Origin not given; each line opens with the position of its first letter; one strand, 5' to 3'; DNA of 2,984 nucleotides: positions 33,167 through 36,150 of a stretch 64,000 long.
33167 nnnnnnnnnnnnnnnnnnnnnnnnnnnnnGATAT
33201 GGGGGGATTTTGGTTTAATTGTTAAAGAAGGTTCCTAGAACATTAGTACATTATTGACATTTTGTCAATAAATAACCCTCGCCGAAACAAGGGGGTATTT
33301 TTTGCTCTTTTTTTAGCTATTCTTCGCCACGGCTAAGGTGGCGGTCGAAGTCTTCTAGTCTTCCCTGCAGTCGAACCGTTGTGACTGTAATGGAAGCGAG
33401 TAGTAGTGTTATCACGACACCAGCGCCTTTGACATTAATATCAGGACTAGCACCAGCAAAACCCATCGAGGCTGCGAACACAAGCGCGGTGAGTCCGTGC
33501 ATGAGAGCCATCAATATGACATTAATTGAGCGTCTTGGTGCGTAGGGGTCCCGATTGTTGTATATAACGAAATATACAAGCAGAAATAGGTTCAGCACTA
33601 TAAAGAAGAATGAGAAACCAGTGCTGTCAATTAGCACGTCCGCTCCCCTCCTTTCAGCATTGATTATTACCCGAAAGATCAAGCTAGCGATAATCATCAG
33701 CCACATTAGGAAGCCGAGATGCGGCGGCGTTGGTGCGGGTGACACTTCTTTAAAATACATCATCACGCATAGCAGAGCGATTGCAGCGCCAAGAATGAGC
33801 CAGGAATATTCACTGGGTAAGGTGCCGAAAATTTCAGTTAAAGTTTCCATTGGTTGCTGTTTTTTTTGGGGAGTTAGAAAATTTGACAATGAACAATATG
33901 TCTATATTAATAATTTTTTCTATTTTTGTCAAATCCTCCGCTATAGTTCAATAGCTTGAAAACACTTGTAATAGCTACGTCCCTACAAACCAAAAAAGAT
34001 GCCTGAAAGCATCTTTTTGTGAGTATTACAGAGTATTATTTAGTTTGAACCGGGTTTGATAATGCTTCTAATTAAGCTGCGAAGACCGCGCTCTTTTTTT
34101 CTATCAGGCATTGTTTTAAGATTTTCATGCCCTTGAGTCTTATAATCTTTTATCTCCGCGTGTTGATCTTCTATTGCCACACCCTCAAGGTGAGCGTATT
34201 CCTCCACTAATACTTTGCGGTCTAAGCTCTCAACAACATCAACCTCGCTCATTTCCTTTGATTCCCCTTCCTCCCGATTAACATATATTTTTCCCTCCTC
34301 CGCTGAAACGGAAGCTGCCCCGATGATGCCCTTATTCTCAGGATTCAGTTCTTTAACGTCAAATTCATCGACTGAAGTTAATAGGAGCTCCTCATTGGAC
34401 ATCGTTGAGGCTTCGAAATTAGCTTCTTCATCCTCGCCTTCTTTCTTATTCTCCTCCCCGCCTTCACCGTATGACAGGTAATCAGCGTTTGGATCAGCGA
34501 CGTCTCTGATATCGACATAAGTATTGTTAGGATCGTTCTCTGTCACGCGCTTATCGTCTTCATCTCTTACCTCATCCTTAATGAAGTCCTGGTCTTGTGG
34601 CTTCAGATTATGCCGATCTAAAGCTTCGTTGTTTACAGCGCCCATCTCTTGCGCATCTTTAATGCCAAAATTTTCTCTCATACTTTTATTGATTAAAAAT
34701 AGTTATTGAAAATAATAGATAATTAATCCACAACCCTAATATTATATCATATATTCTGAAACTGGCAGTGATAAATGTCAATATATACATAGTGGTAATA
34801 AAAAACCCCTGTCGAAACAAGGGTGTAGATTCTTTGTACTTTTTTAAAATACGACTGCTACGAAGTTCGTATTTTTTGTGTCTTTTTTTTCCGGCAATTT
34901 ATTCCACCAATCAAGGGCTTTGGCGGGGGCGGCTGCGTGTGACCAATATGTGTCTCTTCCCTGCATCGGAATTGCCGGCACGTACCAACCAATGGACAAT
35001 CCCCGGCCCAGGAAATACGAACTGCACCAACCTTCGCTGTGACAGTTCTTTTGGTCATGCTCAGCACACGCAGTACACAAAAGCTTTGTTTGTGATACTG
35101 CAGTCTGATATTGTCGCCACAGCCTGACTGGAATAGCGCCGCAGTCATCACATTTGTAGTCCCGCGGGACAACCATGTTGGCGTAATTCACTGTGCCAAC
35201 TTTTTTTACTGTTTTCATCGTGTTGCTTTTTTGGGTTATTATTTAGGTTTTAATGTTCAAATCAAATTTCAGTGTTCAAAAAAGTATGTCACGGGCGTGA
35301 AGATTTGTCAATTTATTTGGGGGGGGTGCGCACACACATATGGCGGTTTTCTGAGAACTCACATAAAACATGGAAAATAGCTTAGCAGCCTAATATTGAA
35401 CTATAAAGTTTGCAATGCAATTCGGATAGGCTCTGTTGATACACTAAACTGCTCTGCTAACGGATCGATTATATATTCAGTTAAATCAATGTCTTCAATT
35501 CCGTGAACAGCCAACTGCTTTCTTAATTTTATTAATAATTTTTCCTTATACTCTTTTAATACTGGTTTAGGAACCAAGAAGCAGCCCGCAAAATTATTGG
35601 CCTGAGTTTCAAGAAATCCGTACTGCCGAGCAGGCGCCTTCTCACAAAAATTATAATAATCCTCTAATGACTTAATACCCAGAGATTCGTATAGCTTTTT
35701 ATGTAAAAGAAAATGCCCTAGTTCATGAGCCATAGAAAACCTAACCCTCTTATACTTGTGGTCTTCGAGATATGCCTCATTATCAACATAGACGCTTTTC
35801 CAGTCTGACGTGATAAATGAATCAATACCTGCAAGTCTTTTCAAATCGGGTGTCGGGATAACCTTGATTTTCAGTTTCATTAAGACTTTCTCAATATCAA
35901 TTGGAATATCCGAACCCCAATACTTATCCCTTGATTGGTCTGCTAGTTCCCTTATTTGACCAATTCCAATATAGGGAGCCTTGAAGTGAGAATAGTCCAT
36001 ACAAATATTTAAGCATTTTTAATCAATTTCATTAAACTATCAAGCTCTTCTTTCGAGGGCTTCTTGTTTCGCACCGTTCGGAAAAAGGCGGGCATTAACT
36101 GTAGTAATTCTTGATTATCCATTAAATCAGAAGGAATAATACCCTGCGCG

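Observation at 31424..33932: Tandem array of divergent small polytopic membrane-protein cassettes built from reused promoter and terminator modules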

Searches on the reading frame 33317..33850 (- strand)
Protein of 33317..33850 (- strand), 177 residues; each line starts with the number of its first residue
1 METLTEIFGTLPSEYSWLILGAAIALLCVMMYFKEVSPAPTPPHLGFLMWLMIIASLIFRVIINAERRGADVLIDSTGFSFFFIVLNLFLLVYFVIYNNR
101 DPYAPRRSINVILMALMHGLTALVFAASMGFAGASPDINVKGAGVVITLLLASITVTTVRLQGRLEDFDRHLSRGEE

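Call 7: search_protein_families(library=pfam, max_evalue=0.1, proteins=[window:33317-33850:-])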
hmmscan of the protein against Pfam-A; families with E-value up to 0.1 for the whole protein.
window:33317-33850:- (177 aa): 3 families
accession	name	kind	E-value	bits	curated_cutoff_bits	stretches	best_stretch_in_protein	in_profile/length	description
PF08570.15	DUF1761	-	0.029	15.1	31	0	44-90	76-122/123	Protein of unknown function (DUF1761)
PF01027.25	Bax1-I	-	0.039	14.2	34.1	1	15-135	8-117/207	Inhibitor of apoptosis-promoting Bax1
PF13567.11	DUF4131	-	0.075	13.2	31.6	0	15-59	6-44/165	Domain of unknown function (DUF4131)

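Call 8: search_protein_families(library=ncbifam, max_evalue=0.1, proteins=[window:33317-33850:-])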
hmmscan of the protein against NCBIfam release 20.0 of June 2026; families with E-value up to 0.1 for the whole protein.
window:33317-33850:- (177 aa): 3 families
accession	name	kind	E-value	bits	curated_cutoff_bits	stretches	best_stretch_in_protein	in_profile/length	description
NF009293.0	PRK12651.1-4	equivalog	0.0046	17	195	1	51-98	39-86/173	Na+/H+ antiporter subunit E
NF033860.0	Wzy_O6_O28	subfamily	0.0048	15.9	75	1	41-116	77-150/385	oligosaccharide repeat unit polymerase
NF042915.1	MAB_1171c_fam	subfamily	0.032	13.3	100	1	17-126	68-185/362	MAB_1171c family putative transporter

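Call 19: find_homologous_proteins(query=window:33317-33850:-, max_evalue=0.01)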
Query window:33317-33850:- (177 aa): 1 proteins with E <= 0.01 among 166 candidates.
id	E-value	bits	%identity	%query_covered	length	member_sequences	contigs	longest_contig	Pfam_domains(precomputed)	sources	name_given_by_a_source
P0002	7.0e-109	379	100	100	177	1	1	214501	-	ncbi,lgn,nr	ncbi:MAG: hypothetical protein Q8Q67_01705 [bacterium]|nr:hypothetical protein [bacterium]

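Call 51: search_protein_families(library=phrogs, max_evalue=0.01, proteins=[window:33317-33850:-])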
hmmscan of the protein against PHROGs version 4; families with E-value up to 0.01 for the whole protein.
window:33317-33850:- (177 aa): 1 family
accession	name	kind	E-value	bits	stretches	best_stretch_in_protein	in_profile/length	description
phrog_21665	-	unknown function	0.0065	17.3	1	47-116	55-124/195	-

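Call 52: search_protein_families(library=padloc, max_evalue=0.01, proteins=[window:33317-33850:-])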
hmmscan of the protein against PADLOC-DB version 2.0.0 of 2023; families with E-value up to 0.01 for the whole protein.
window:33317-33850:- (177 aa): 0 families

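Call 58: find_related_loci(query=window:33317-33850:-, collection=viral_contigs, flank=8000)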
Query window:33317-33850:- (177 aa) in viral_contigs; peptide patterns used: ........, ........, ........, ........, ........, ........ (x = any residue, [..] = any of these).
76 stretches matched a pattern, but none encodes a relative of the query by tblastn (E <= 1e-3).

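Call 67: search_solved_structures(query=window:33317-33850:-, max_evalue=1)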
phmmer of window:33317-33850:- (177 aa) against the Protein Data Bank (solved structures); distinct sequences matched with E-value up to 1: 1.
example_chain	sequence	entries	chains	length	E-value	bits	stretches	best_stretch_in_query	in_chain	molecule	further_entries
9dwq_A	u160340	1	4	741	0.56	13.4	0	17-98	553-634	Polycystin-2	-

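Call 81: search_dna_similar(query=window:33317-33850:-, collection=phages, mode=protein, max_evalue=0.01, max_rows=5)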
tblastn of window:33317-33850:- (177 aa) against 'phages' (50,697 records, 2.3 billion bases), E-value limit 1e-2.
No match.

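Call 88: predict_structure(protein=window:33317-33850:-)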
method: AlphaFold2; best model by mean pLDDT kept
length: 177 residues; sequences in the alignment: 1
mean_pLDDT: 60.1   pTM: 0.36
mean pLDDT of the five models: 60.1, 59.5, 56.3, 53.5, 49.7
residues with pLDDT >= 90: 0; 70-90: 19; 50-70: 145; < 50: 13
segments of 3 or more residues with pLDDT < 50: none
pLDDT, mean of each block of 10 residues (from residue 1): 47 54 60 55 56 61 61 53 63 63 57 62 57 53 64 68 75 79
secondary structure, 60 per line:
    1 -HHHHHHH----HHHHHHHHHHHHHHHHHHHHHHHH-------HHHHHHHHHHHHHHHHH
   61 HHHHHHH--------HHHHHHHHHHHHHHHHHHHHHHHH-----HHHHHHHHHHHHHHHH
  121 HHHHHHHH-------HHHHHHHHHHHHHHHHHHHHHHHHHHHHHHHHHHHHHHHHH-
elements in order: H2-8 H13-36 H44-67 H76-99 H105-128 H136-176

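Call 91: fold_search(model_id=the predicted structure, library=pdb)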
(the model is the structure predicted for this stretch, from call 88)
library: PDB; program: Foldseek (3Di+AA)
matches with E <= 10: 173; with E <= 0.001: 0
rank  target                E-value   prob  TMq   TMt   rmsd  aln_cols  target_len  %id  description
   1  2lqg_MODEL_1_A        5.5e-01  0.23  0.23  0.26   6.7        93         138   13  Solution Structure of the R4 domain of talin (released 2013-02-13)
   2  6u8y_C                6.2e-01  0.63  0.33  0.46   5.3       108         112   11  Structure of the membrane-bound sulfane sulfur reductase (MBS), an archaeal respiratory membrane complex (released 2020-09-09)
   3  7vw1_B                6.6e-01  0.60  0.27  0.46   5.7        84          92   11  Structure of a dimeric periplasmic protein bound with cuprous ions (released 2022-01-26)
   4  4dwl_C                9.4e-01  0.28  0.29  0.42  10.3       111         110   16  Avd molecule from Bordetella bacteriophage DGR (released 2013-02-27)
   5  8i7r_Fh               9.9e-01  0.16  0.29  0.28  29.2       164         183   13  In situ structure of axonemal doublet microtubules in mouse sperm with 48-nm repeat (released 2023-10-11)
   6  7vw1_A                1.3e+00  0.47  0.27  0.51   5.6        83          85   10  Structure of a dimeric periplasmic protein bound with cuprous ions (released 2022-01-26)
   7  4u7i_A                1.4e+00  0.30  0.29  0.45   5.5        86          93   10  Structure of the complex of Spartin MIT and IST1 MIM (released 2015-02-11)
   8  9n9j_N                1.4e+00  0.15  0.24  0.33  16.2       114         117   15  Structure of a GRP94 folding intermediate engaged with a CCDC134- and FKBP11-bound secretory translocon (released 2025-11-19)
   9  1x8z_C                1.5e+00  0.14  0.26  0.29  19.4       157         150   11  Crystal structure of a pectin methylesterase inhibitor from Arabidopsis thaliana (released 2004-12-28)
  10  5wkq_B                1.5e+00  0.09  0.22  0.25  34.1       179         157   13  2.10 A resolution structure of IpaB (residues 74-242) from Shigella flexneri (released 2018-05-16)
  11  5sv0_J                1.5e+00  0.06  0.19  0.16  27.1       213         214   12  Structure of the ExbB/ExbD complex from E. coli at pH 7.0 (released 2016-09-28)
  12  5j1i_A                1.6e+00  0.08  0.18  0.10  20.3       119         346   13  Structure of the spectrin repeats 7, 8, and 9 of the plakin domain of plectin (released 2016-07-20)
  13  3u0c_A                1.6e+00  0.04  0.16  0.18  30.4       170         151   10  Crystal structure of N-terminal region of Type III Secretion First Translocator IpaB (residues 74-224) (released 2012-02-15)
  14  3q7l_B                1.8e+00  0.09  0.29  0.27  22.9       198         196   13  Crystal structure of the E2 domain of amyloid precursor-like protein 1 (released 2011-06-29)
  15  7vw0_A                2.0e+00  0.28  0.25  0.43   5.0        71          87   13  Structure of a dimeric periplasmic protein (released 2022-01-26)
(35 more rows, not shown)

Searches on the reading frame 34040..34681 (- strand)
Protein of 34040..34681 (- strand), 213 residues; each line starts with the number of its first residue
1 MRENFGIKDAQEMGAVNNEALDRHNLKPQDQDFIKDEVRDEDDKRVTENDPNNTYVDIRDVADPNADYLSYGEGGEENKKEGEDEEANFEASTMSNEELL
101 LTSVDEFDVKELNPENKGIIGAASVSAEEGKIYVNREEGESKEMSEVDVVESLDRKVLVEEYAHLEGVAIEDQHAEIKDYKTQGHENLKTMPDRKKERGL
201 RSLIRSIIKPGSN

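Call 7: search_protein_families(library=pfam, max_evalue=0.1, proteins=[window:34040-34681:-])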
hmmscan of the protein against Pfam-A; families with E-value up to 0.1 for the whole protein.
window:34040-34681:- (213 aa): 2 families
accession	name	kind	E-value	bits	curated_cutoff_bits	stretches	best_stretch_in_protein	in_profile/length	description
PF18221.6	MU2_FHA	-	0.04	14.4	29.2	1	121-152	48-79/94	Mutator 2 Fork head associated domain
PF21220.3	RecQ-1-like_HTH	-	0.086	13.4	27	0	147-178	5-36/51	RecQ-1-like, helix-turn-helix domain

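Call 8: search_protein_families(library=ncbifam, max_evalue=0.1, proteins=[window:34040-34681:-])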
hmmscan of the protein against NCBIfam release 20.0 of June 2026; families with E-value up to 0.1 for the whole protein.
window:34040-34681:- (213 aa): 0 families

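Call 51: search_protein_families(library=phrogs, max_evalue=0.01, proteins=[window:34040-34681:-])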
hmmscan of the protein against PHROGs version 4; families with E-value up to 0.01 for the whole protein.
window:34040-34681:- (213 aa): 0 families

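Call 52: search_protein_families(library=padloc, max_evalue=0.01, proteins=[window:34040-34681:-])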
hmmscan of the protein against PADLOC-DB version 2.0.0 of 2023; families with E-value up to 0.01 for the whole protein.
window:34040-34681:- (213 aa): 0 families

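Call 56: find_related_loci(query=A2, collection=viral_contigs, flank=8000)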
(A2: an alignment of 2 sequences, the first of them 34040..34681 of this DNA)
Query A2 (213 aa) in viral_contigs; peptide patterns used: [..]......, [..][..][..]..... (x = any residue, [..] = any of these).
299 stretches matched a pattern, but none encodes a relative of the query by tblastn (E <= 1e-3).

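Call 68: search_solved_structures(query=A2, max_evalue=1)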
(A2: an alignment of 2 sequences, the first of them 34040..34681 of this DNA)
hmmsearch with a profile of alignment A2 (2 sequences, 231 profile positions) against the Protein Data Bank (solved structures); distinct sequences matched with E-value up to 1: 2.
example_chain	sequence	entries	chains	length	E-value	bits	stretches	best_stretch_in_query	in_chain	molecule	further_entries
7smj_A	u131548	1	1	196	0.075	16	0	42-78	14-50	AI-designed TIM-barrel F2N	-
7mcc_A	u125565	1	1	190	0.08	16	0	42-78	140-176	AI-designed TIM-barrel F2C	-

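Call 80: search_dna_similar(query=window:34040-34681:-, collection=phages, mode=protein, max_evalue=0.01, max_rows=5)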
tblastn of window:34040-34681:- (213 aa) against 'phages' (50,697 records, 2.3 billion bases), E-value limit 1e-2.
No match.

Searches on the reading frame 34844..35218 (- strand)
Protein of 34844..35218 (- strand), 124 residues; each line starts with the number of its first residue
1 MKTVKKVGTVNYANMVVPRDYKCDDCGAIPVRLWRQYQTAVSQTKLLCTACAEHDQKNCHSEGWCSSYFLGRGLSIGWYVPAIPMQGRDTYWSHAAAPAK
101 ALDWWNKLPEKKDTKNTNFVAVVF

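Call 7: search_protein_families(library=pfam, max_evalue=0.1, proteins=[window:34844-35218:-])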
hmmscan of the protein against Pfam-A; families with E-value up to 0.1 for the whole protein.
window:34844-35218:- (124 aa): 2 families
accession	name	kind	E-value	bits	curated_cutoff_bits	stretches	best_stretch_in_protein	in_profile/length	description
PF24458.1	DUF7573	-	9.2e-05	22.8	30.2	1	18-53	9-38/39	Domain of unknown function (DUF7573)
PF24734.1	DUF7685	-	0.0057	16.9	27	1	22-51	1-31/43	Domain of unknown function (DUF7685)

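Call 8: search_protein_families(library=ncbifam, max_evalue=0.1, proteins=[window:34844-35218:-])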
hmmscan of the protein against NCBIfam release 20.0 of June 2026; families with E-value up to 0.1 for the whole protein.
window:34844-35218:- (124 aa): 0 families

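Call 51: search_protein_families(library=phrogs, max_evalue=0.01, proteins=[window:34844-35218:-])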
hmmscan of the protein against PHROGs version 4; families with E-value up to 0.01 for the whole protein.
window:34844-35218:- (124 aa): 0 families

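Call 52: search_protein_families(library=padloc, max_evalue=0.01, proteins=[window:34844-35218:-])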
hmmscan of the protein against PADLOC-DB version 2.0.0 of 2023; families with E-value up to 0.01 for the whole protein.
window:34844-35218:- (124 aa): 0 families

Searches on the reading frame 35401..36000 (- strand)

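Call 7: search_protein_families(library=pfam, max_evalue=0.1, proteins=[window:35401-36000:-])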
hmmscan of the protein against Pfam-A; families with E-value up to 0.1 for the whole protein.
window:35401-36000:- (199 aa): 3 families
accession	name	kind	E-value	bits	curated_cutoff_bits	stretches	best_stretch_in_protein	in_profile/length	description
PF06114.19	Peptidase_M78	-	4.8e-13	49.4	22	1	81-193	37-119/123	IrrE N-terminal-like domain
PF05572.19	Peptidase_M43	-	0.0085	16.5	23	1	72-105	53-87/152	Pregnancy-associated plasma protein-A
PF00392.27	GntR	-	0.086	12.9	27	0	181-199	30-48/64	Bacterial regulatory proteins, gntR family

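Call 8: search_protein_families(library=ncbifam, max_evalue=0.1, proteins=[window:35401-36000:-])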
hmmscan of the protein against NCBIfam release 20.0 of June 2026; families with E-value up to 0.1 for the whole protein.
window:35401-36000:- (199 aa): 1 family
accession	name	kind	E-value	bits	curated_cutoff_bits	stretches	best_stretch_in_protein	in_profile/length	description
NF052239.1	antitox_spr1629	equivalog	5.4e-08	32.3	335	1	85-153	207-261/377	spr1629 family repressor/antitoxin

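Call 51: search_protein_families(library=phrogs, max_evalue=0.01, proteins=[window:35401-36000:-])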
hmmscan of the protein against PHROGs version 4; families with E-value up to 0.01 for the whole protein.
window:35401-36000:- (199 aa): 6 families
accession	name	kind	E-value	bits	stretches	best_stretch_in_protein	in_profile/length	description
phrog_1914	-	unknown function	2.2e-15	58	1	30-165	26-153/222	-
phrog_2439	-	transcription regulation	5.5e-10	39.7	1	84-155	195-252/367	transcriptional regulator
phrog_87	-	other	1.1e-09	39.3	1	16-151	21-136/227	metallo-protease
phrog_19315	-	unknown function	4.8e-08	33.4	1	73-153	77-155/348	-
phrog_4031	-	unknown function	5.9e-08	32.6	1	68-199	216-351/626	-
phrog_1516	-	unknown function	8.6e-06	26.5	1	76-151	77-148/227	-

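Call 52: search_protein_families(library=padloc, max_evalue=0.01, proteins=[window:35401-36000:-])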
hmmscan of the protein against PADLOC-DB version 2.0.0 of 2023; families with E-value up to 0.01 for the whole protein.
window:35401-36000:- (199 aa): 16 families
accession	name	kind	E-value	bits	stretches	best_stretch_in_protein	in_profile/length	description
PDLC04141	capP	-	2.3e-17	61.3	1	15-154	4-124/242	capP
PDLC03954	RmrA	-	6.5e-11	39.8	1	15-147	140-256/380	-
PDLC03948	RmrA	-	7.6e-10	36.2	1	80-146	201-254/397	-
PDLC03951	RmrA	-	1.6e-09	35.2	1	81-147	200-251/400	-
PDLC03944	RmrA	-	1.7e-09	35.2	1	78-148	189-248/384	-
PDLC03947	RmrA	-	5.8e-09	33.2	1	16-148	141-257/383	-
PDLC03952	RmrA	-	3.8e-08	30.6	1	84-148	218-269/395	-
PDLC03953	RmrA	-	4e-08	30.9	1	38-102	154-224/373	-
PDLC03945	RmrA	-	5.4e-08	30.4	1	85-151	207-259/394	-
PDLC03949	RmrA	-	5.8e-08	30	1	84-161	187-249/363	-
PDLC03943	RmrA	-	9.8e-07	26.2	1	58-102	167-208/370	-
PDLC03946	RmrA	-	2.7e-05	21.1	1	72-150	173-235/357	-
PDLC04776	PDC-M69B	-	9.3e-05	20.2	1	87-158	82-144/272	-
PDLC03950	RmrA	-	9.6e-05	19.5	1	83-147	193-243/369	-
PDLC03956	RmrA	-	0.0002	18.6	1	80-147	200-252/399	-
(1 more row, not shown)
